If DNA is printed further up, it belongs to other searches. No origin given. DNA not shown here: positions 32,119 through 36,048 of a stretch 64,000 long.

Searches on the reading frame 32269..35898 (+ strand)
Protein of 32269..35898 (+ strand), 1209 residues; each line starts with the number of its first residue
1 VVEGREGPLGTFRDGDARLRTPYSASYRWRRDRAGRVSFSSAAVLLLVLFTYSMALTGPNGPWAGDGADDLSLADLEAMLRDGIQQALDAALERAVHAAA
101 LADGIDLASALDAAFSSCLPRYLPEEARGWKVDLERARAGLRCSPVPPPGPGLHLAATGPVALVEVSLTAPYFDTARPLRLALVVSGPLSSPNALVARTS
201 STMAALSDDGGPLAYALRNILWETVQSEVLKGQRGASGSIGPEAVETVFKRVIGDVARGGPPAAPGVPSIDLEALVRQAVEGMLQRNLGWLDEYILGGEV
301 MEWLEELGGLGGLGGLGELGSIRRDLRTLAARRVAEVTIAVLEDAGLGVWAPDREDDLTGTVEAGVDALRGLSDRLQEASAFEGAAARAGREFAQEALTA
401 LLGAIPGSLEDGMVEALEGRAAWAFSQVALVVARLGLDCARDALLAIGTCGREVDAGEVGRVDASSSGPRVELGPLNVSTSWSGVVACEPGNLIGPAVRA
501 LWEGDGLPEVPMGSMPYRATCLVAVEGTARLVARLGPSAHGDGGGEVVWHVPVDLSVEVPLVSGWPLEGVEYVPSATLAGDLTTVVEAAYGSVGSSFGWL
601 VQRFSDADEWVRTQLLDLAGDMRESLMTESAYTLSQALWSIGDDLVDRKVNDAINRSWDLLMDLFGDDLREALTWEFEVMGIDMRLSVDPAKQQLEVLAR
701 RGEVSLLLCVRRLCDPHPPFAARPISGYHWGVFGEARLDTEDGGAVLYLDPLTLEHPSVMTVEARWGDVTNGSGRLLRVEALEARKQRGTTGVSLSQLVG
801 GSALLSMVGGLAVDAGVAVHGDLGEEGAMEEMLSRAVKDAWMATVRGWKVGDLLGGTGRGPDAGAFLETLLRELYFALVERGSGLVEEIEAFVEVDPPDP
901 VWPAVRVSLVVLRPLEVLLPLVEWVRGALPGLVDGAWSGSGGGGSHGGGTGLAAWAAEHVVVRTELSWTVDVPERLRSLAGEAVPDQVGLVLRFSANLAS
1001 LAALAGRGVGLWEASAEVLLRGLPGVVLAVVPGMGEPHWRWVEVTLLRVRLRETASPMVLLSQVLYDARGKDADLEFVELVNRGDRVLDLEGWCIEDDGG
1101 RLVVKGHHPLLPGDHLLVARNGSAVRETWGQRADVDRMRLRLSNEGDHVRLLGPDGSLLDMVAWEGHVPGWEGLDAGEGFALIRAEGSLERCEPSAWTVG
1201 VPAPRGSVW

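Call 3: search_protein_families(library=pfam, proteins=[window:32269-35898:+], max_evalue=0.01)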
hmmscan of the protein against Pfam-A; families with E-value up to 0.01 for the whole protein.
window:32269-35898:+ (1209 aa): 2 families
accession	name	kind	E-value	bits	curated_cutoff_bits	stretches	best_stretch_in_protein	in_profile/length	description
PF00932.25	LTD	-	3.5e-12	47.1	34.3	1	1054-1165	3-108/109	Lamin Tail Domain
PF23778.1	Phage_holin_2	-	0.0073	17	32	0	23-59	18-54/92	Putative phage holin family 2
